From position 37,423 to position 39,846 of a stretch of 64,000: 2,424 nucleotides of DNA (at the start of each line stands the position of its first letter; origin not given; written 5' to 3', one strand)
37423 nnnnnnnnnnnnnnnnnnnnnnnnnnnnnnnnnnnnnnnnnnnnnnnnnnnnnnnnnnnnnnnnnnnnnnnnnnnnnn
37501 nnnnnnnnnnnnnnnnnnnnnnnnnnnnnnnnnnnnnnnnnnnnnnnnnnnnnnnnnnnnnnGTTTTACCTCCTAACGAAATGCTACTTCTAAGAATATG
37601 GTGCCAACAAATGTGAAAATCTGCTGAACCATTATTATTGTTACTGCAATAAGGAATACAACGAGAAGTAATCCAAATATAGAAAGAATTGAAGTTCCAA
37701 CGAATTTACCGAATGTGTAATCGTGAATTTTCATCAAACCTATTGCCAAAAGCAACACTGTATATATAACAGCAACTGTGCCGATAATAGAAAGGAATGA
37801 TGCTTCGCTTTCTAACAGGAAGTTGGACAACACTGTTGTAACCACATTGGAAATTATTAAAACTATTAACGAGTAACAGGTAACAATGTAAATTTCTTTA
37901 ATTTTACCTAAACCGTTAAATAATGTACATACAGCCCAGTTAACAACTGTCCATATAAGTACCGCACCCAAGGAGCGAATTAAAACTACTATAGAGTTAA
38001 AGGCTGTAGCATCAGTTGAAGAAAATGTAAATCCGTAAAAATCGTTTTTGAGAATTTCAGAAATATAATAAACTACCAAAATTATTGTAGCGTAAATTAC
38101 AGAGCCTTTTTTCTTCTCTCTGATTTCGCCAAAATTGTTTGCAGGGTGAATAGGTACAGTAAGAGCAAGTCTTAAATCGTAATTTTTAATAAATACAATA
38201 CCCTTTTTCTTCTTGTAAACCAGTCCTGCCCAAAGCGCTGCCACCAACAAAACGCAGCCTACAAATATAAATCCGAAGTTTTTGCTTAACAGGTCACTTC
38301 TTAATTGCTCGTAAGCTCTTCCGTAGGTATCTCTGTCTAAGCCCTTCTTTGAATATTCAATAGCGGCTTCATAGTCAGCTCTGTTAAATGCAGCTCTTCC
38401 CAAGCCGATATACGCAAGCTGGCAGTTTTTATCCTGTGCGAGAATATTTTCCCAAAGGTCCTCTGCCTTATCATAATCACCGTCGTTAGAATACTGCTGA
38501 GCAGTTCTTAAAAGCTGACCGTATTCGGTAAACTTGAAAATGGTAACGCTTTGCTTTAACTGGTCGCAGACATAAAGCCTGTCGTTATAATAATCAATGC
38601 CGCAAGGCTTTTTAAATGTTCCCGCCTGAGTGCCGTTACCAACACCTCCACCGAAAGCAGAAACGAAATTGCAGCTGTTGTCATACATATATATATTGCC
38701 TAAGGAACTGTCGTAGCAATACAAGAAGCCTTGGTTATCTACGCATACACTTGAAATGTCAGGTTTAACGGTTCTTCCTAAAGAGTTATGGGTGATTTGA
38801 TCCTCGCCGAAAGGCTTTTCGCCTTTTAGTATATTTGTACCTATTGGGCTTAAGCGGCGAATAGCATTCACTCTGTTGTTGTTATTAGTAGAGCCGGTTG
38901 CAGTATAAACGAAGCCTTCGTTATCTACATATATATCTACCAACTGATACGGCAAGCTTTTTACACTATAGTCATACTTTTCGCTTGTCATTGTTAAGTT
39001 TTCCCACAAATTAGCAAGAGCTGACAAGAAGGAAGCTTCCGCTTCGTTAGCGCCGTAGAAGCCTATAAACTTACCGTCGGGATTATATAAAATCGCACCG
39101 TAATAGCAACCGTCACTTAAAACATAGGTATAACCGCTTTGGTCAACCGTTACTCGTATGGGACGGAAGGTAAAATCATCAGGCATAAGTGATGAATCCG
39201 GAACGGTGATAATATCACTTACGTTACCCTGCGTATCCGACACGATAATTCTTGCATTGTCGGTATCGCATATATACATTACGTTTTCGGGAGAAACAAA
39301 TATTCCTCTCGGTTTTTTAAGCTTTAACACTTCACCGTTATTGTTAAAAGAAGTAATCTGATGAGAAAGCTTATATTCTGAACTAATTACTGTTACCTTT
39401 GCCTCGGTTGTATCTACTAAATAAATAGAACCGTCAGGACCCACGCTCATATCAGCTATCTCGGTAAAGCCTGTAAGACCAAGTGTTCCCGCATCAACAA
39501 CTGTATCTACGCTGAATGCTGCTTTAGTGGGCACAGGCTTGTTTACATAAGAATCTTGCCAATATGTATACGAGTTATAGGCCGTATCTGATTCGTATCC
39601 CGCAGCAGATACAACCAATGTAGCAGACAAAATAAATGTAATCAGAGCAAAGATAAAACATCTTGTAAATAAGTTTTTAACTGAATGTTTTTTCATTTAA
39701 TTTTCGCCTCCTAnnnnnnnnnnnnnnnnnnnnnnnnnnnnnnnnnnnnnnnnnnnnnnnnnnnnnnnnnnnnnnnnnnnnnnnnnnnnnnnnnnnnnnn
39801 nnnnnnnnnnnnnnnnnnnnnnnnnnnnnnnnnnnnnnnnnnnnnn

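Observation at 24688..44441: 20-kb single-strand glycan capture/import locus with two ATPase-less ABC importers and several unassignable surface proteins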

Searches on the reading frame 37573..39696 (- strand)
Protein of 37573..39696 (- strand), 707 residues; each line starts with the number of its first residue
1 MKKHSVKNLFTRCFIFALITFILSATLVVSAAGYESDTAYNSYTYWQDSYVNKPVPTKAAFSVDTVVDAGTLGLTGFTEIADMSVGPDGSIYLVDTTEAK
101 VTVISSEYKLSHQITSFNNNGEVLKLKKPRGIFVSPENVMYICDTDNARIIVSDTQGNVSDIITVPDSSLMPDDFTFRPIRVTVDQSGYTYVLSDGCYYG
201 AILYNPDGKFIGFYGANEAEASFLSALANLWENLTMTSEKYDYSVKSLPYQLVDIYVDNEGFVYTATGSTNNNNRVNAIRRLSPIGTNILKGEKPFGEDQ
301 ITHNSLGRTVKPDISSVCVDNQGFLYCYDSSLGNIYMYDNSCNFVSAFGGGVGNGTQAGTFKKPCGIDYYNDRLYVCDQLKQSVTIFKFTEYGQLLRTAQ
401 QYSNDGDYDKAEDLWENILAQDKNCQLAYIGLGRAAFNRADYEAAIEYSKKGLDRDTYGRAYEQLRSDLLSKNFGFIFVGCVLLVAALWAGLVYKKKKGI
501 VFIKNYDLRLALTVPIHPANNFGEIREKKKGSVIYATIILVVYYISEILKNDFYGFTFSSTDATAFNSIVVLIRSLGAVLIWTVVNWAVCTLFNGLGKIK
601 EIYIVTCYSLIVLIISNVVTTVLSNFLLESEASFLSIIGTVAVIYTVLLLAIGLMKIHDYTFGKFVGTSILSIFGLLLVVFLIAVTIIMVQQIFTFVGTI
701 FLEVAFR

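Call 4: search_protein_families(library=pfam, proteins=[window:37573-39696:-], max_evalue=0.01)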
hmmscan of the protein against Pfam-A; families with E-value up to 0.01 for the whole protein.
window:37573-39696:- (707 aa): 9 families
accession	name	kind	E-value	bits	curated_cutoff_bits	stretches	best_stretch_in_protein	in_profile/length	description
PF04893.22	Yip1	-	1.1e-15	58.4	28.6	1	515-682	4-171/173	Yip1 domain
PF13432.12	TPR_16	-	2.9e-05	24.9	32.7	1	399-454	4-59/65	Tetratricopeptide repeat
PF01436.27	NHL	-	0.00019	21.7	20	0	127-151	2-26/28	NHL repeat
PF14559.12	TPR_19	-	0.00058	20.6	25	1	405-456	4-55/68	Tetratricopeptide repeat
PF07719.23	TPR_2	-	0.00066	20.1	27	0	397-424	6-33/34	Tetratricopeptide repeat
PF13428.12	TPR_14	-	0.0011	19.9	23.5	1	395-434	4-43/44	Tetratricopeptide repeat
PF08450.18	SGL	-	0.0023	18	26.3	0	88-166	144-223/246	SMP-30/Gluconolactonase/LRE-like region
PF19867.5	DUF6340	-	0.0031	17.2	26.4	1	389-440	204-251/258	Family of unknown function (DUF6340)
PF25021.1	TEN_NHL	-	0.0046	16.4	27.1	0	125-164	140-177/357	Teneurin NHL domain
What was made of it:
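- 37573..39696 (-): 707-aa membrane protein: N-terminal helix, extracellular six-bladed NHL beta-propeller (43-389), TPR helices (391-452), a transmembrane helix (475-493) and a Yip1 five-helix membrane domain (about 515-706). Yip1 1.1e-15, 58 bits (call 4).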

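Call 11: search_protein_families(library=ncbifam, proteins=[window:37573-39696:-], max_evalue=0.01)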
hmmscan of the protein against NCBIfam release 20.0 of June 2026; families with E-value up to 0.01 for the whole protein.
window:37573-39696:- (707 aa): 4 families
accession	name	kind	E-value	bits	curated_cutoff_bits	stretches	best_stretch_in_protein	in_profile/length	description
NF035926.1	scyF_NHL_VPEP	equivalog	1.2e-13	51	350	2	82-222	156-291/376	scytonemin biosynthesis PEP-CTERM protein ScyF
NF053768.1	CIS12_fam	equivalog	0.0002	20.2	860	0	308-388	40-114/715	CIS12 family contractile injection system protein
NF042912.1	Amuc_1098_fam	equivalog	0.0052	14.9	750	1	393-445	156-208/805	Amuc_1098 family type IV pilus outer membrane protein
NF033206.1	ScyE_fam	subfamily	0.0083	15.7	80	0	75-145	250-320/333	ScyD/ScyE family protein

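Call 68: find_homologous_proteins(query=window:37573-39696:-, max_evalue=0.00001)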
Query window:37573-39696:- (707 aa): 191 proteins with E <= 0.00001 among 8000 candidates; the best 120 are listed.
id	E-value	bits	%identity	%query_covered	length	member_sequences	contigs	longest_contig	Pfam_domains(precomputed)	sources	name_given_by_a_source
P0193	0.0e+0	1569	99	100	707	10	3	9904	PF04893.23,PF13432.13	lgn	-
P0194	3.9e-270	916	57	100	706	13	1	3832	PF04893.23,PF01436.28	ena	-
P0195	3.9e-269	913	59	98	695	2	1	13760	PF04893.23,PF01436.28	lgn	-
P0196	2.5e-266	904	57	100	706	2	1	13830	PF04893.23,PF13432.13,PF01436.28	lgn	-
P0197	1.4e-258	878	56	98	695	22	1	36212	PF04893.23,PF01436.28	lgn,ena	-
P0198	2.1e-257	874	56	94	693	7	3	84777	PF04893.23,PF17170.11,PF13432.13,PF01436.28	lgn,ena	-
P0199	2.5e-226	771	50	100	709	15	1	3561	PF04893.23,PF01436.28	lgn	-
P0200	3.8e-211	721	46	100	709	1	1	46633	PF04893.23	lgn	-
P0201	8.7e-209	714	45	100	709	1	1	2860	PF04893.23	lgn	-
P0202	5.5e-184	632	40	100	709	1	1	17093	PF04893.23,PF08450.19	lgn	-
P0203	8.9e-182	624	43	98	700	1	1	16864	PF04893.23,PF01436.28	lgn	-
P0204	2.0e-180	620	42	95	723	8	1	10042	PF04893.23,PF01436.28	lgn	-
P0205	5.7e-179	615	40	99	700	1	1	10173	PF04893.23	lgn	-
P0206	5.1e-177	609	41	97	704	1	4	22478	PF04893.23,PF01436.28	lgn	-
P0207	7.7e-177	608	42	98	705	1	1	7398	PF04893.23,PF01436.28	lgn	-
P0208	2.0e-176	607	42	98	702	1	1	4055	PF04893.23,PF01436.28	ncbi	-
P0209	2.7e-175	603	41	99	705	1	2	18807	PF04893.23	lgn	-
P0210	3.6e-172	593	41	98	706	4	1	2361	PF04893.23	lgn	-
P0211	3.7e-172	592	42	94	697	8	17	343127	PF04893.23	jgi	-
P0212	6.6e-172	592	40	98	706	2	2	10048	PF04893.23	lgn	-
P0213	6.9e-172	592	41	94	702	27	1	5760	PF04893.23,PF01436.28,PF08450.19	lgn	-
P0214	5.3e-171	589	41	95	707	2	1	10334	PF14559.13,PF04893.23,PF01436.28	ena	-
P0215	6.7e-171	588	41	100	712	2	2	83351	PF14559.13,PF04893.23,PF00515.35,PF13432.13,PF01436.28,PF07719.24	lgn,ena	-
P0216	6.9e-171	588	42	99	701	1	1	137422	PF04893.23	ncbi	-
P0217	1.2e-170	588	42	94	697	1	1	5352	PF04893.23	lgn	-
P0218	1.4e-170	587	42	97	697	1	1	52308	PF04893.23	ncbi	-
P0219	7.4e-170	585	41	99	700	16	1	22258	PF04893.23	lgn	-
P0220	2.1e-169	583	42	95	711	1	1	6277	PF14559.13,PF04893.23,PF13432.13,PF07719.24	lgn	-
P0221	3.8e-169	583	40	100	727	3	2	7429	PF04893.23,PF01436.28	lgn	-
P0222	1.2e-168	581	41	99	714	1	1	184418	PF14559.13,PF04893.23,PF13432.13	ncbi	-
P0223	1.4e-168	581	39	100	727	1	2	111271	PF04893.23,PF01436.28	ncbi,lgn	-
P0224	1.4e-168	581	42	97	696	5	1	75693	PF04893.23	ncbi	-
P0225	2.2e-168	580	40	97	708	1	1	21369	PF04893.23,PF01436.28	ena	-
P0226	2.7e-168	580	42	99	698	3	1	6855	PF04893.23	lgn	-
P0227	3.2e-168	579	41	99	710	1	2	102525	PF04893.23,PF13432.13,PF01436.28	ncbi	-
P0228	4.4e-168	579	40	100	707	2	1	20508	PF04893.23,PF01436.28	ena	-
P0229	5.8e-168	579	40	98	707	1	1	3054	PF04893.23,PF01436.28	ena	-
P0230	8.2e-168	578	42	97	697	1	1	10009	PF04893.23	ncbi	-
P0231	1.5e-167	577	39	95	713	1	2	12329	PF04893.23,PF01436.28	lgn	-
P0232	2.0e-167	577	38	100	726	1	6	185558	PF04893.23,PF01436.28,PF06739.18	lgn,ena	-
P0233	2.6e-167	577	40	97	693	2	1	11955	PF14559.13,PF04893.23,PF13424.13,PF13432.13,PF01436.28,PF07719.24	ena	-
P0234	3.7e-167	576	41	97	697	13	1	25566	PF04893.23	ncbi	-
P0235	3.9e-167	576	40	99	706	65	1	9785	PF04893.23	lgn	-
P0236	5.1e-167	576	41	99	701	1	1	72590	PF04893.23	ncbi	-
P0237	7.5e-167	575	42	99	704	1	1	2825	PF04893.23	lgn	-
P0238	1.2e-166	574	41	98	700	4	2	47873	PF04893.23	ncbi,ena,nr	ncbi:MAG: YIP1 family protein [Clostridia bacterium]|nr:YIP1 family protein [Clostridia bacterium]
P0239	1.3e-166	574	40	98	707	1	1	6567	PF04893.23,PF01436.28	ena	-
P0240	1.4e-166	574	39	97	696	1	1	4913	PF04893.23,PF01436.28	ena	-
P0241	4.0e-166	573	41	100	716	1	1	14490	PF04893.23,PF01436.28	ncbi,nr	ncbi:MAG: YIP1 family protein [Acutalibacteraceae bacterium]|nr:YIP1 family protein [Acutalibacterac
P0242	4.4e-166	572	40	95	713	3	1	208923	PF14559.13,PF04893.23,PF13432.13,PF07719.24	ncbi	-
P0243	4.7e-166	572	40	99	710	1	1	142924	PF04893.23,PF01436.28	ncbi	-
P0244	1.3e-165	571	41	97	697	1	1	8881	PF04893.23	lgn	-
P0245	1.8e-165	570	40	99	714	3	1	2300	PF14559.13,PF04893.23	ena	-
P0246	2.5e-165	570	42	99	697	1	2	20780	PF04893.23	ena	-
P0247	4.5e-165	569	41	94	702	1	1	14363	PF04893.23,PF17170.11,PF01436.28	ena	-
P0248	6.1e-165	569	39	96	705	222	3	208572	PF04893.23,PF01436.28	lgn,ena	-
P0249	8.3e-165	568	41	97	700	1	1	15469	PF04893.23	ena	-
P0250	8.5e-165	568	40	100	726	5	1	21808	PF04893.23,PF01436.28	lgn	-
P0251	1.5e-164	567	41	98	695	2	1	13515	PF04893.23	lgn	-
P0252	3.7e-164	566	38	99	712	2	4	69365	PF14559.13,PF04893.23,PF13424.13,PF13432.13,PF01436.28,PF07719.24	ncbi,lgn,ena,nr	ncbi:MAG: YIP1 family protein [Clostridia bacterium]|nr:YIP1 family protein [Clostridia bacterium]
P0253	9.5e-164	565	41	94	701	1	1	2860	PF04893.23,PF08450.19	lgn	-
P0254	1.0e-163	565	41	98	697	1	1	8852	PF04893.23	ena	-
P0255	1.0e-163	565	39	96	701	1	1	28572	PF04893.23,PF01436.28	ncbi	-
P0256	1.7e-163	564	39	100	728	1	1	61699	PF04893.23,PF01436.28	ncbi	-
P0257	5.7e-163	562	39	99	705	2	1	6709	PF04893.23,PF01436.28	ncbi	-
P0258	8.3e-163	562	39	100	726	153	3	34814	PF04893.23,PF01436.28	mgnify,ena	mgnify:FL=1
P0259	3.8e-162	559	41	96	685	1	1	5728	PF04893.23,PF01436.28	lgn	-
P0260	3.8e-162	559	40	99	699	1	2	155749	PF04893.23,PF01436.28,PF08450.19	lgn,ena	-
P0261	4.0e-162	559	39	94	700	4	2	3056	PF04893.23,PF01436.28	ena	-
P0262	4.4e-162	559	40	97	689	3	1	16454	PF04893.23,PF01436.28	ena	-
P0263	9.4e-162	558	40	99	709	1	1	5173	PF04893.23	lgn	-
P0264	1.4e-161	558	41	97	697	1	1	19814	PF04893.23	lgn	-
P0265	1.8e-161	557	40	95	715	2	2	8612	PF14559.13,PF04893.23,PF00515.35,PF13432.13,PF01436.28,PF07719.24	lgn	-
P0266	2.0e-161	557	40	95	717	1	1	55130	PF04893.23,PF01436.28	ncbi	-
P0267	3.1e-161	556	40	98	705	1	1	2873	PF04893.23,PF01436.28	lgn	-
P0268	8.4e-161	555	38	100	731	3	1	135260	PF04893.23,PF01436.28,PF08450.19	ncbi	-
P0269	1.1e-160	555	39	97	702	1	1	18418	PF04893.23,PF01436.28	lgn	-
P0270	2.4e-160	553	40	99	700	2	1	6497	PF04893.23,PF01436.28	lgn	-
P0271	2.7e-160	553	38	100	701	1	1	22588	PF04893.23,PF01436.28,PF08450.19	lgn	-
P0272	5.8e-160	552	39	100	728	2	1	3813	PF04893.23,PF01436.28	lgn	-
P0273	9.7e-160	551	39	95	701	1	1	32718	PF04893.23,PF17170.11,PF01436.28,PF08450.19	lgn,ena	-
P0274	2.8e-159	550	39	95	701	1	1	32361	PF04893.23,PF17170.11,PF01436.28,PF08450.19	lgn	-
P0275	5.8e-159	549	38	97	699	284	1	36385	PF04893.23,PF01436.28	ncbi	-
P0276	6.3e-159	549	39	95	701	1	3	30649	PF04893.23,PF17170.11,PF01436.28,PF08450.19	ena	-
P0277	7.1e-159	549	39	95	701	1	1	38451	PF04893.23,PF17170.11,PF01436.28,PF08450.19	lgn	-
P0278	1.1e-158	548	40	95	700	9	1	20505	PF04893.23,PF01436.28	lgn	-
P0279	1.1e-158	548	39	95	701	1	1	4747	PF04893.23,PF17170.11,PF01436.28,PF08450.19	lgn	-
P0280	1.7e-158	547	39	95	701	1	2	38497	PF04893.23,PF17170.11,PF01436.28,PF08450.19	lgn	-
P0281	7.6e-158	545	39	98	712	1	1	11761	PF04893.23,PF01436.28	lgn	-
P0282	9.6e-158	545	39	98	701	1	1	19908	PF04893.23,PF01436.28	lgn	-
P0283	3.9e-157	543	40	96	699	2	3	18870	PF04893.23,PF01436.28,PF08450.19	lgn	-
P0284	1.0e-156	541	38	99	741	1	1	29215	PF04893.23,PF01436.28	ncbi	-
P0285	1.1e-156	541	39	100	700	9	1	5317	PF04893.23,PF01436.28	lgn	-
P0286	1.1e-156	541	38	100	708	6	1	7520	PF04893.23,PF01436.28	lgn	-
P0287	1.9e-156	541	39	94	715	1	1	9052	PF04893.23,PF01436.28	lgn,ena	-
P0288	2.0e-156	541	40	97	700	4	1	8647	PF04893.23,PF01436.28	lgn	-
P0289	2.9e-156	540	37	100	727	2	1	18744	PF04893.23,PF01436.28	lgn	-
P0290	2.2e-154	534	40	94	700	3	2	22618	PF04893.23,PF01436.28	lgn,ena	-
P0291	2.6e-154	534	39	95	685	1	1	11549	PF04893.23,PF01436.28,PF08450.19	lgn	-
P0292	5.5e-154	532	38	98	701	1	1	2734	PF04893.23,PF01436.28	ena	-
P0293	9.6e-154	532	38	92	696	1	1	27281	PF04893.23,PF01436.28,PF07719.24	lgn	-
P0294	1.4e-153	531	40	100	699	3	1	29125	PF04893.23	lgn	-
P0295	2.3e-152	527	37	99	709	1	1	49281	PF04893.23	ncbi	-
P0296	2.8e-152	527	39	97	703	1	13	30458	PF04893.23,PF01436.28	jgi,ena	-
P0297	5.3e-152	526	38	97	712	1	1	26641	PF04893.23,PF01436.28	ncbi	-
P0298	1.6e-151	524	37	99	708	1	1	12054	PF04893.23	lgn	-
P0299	2.5e-151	524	38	94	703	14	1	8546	PF04893.23,PF01436.28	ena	-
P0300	3.7e-151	523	37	99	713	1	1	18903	PF04893.23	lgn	-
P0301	3.9e-151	523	37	100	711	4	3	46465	PF04893.23,PF01436.28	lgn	-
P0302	4.2e-151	523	39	93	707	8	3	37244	PF04893.23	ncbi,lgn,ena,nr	ncbi:MAG: YIP1 family protein [Clostridia bacterium]|nr:YIP1 family protein [Clostridia bacterium]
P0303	4.2e-151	523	39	92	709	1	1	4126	PF04893.23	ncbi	-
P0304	5.7e-151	522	38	99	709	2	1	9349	PF14559.13,PF04893.23,PF01436.28,PF07719.24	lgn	-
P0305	6.7e-151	522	38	99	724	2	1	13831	PF04893.23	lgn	-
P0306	7.1e-151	522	38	99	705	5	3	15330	PF04893.23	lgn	-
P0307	8.1e-151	522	40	98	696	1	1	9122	PF04893.23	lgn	-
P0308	1.6e-150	521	38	97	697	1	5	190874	PF04893.23,PF01436.28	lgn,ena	-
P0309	1.2e-149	518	38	99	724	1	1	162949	PF04893.23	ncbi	-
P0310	2.5e-149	517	38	100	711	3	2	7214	PF04893.23,PF01436.28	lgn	-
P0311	4.4e-149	516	37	99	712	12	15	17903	PF04893.23,PF01436.28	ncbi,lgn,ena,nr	ncbi:MAG: YIP1 family protein [Clostridia bacterium]|nr:YIP1 family protein [Clostridia bacterium] M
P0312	4.6e-149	516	38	99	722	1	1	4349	PF04893.23,PF01436.28,PF08450.19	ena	-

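Call 72: find_encoding_contigs(protein=P0309, flank=10000, max_places=1)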
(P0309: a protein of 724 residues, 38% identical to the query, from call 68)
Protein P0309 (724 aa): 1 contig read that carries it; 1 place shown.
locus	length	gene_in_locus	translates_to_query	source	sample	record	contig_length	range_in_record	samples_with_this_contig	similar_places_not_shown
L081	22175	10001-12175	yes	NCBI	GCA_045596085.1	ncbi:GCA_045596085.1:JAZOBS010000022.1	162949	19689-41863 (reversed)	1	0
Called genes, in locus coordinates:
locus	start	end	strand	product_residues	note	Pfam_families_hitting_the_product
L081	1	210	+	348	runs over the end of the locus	PF01408:GFO_IDH_MocA, PF07991:KARI_N, PF22725:GFO_IDH_MocA_C3, PF02894:GFO_IDH_MocA_C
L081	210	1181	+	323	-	PF01408:GFO_IDH_MocA, PF22725:GFO_IDH_MocA_C3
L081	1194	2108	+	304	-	PF01261:AP_endonuc_2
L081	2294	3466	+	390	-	PF01408:GFO_IDH_MocA, PF22725:GFO_IDH_MocA_C3, PF02894:GFO_IDH_MocA_C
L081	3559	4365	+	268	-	PF01261:AP_endonuc_2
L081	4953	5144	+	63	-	-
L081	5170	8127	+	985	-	PF01547:SBP_bac_1, PF13416:SBP_bac_8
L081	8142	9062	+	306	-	PF00528:BPD_transp_1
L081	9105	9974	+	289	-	PF00528:BPD_transp_1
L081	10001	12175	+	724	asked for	PF04893:Yip1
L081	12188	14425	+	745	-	PF18952:DUF5696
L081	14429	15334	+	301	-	PF00528:BPD_transp_1 (weak)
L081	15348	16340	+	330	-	PF00528:BPD_transp_1 (weak)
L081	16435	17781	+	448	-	PF13416:SBP_bac_8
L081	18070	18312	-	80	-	-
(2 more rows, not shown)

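Call 73: find_encoding_contigs(protein=P0211, flank=10000, max_places=1)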
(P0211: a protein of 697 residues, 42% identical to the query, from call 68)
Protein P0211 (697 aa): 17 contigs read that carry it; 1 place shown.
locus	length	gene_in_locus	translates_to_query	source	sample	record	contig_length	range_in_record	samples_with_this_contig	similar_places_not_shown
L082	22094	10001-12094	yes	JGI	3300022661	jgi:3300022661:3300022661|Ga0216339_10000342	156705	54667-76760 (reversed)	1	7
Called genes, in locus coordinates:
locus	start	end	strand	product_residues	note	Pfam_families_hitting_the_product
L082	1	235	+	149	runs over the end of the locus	PF06738:ThrE (weak), PF12821:ThrE_2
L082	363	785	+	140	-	PF00164:Ribosom_S12_S23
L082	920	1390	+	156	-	PF00177:Ribosomal_S7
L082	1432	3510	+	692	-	PF00009:GTP_EFTU, PF03144:GTP_EFTU_D2, PF22042:EF-G_D2, PF14492:EFG_III, PF16658:RF3_C (weak), PF03764:EFG_IV, PF00679:EFG_C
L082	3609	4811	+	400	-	PF00009:GTP_EFTU, PF03144:GTP_EFTU_D2, PF03143:GTP_EFTU_D3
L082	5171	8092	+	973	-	PF01547:SBP_bac_1, PF13416:SBP_bac_8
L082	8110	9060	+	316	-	PF00528:BPD_transp_1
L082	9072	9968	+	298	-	PF00528:BPD_transp_1 (weak)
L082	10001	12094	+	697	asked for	PF04893:Yip1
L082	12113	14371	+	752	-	PF18952:DUF5696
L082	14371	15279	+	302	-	-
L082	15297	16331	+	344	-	PF00528:BPD_transp_1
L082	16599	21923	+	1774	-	-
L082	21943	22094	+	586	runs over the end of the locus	-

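Call 79: predict_structure(alignment_id=A4)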
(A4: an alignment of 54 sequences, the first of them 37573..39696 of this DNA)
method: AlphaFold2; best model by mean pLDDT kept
length: 707 residues; sequences in the alignment: 54
mean_pLDDT: 84.1   pTM: 0.71
mean pLDDT of the five models: 84.1, 83.2, 81.6, 80.3, 79.1
residues with pLDDT >= 90: 357; 70-90: 241; 50-70: 77; < 50: 32
segments of 3 or more residues with pLDDT < 50: 1-5, 27-39, 218-222, 242-249
pLDDT, mean of each block of 10 residues (from residue 1): 55 81 58 38 73 81 91 91 95 94 95 94 93 94 95 94 85 83 91 78 87 62 53 63 46 83 80 64 69 66 72 88 90 88 84 67 91 93 93 93 92 95 90 94 94 89 90 88 89 82 84 92 91 95 92 76 63 89 95 93 97 94 87 88 95 94 92 92 90 92 86
secondary structure, 60 per line:
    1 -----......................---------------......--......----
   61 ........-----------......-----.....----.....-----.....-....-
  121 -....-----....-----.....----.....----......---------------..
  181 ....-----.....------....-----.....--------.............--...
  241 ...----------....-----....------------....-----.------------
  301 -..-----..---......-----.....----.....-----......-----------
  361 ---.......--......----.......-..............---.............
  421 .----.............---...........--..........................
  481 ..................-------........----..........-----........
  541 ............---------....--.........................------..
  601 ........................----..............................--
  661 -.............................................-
elements in order (helices of 4 or more, strands of 3 or more residues): H6-27 E43-48 E51-56 E61-68 E80-85 E91-95 E100-104 E110-114 E116-119 E122-125 E131-134 E140-144 E149-153 E158-163 E179-184 E190-194 E201-204 E210-214 H223-235 H238-243 E254-257 E263-266 E279-282 E314-319 E325-329 E334-338 E344-349 E364-370 E373-378 E383-389 H391-404 H408-421 H426-438 H442-452 H455-498 H506-513 H518-527 H533-552 H562-565 H568-592 H599-624 H629-658 H662-706
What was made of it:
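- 37573..39696 (-): AlphaFold model pLDDT 84.1 (call 79).
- On Yip1 family (Pfam PF04893): The model shows five long helices between 533 and 706 (call 79).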
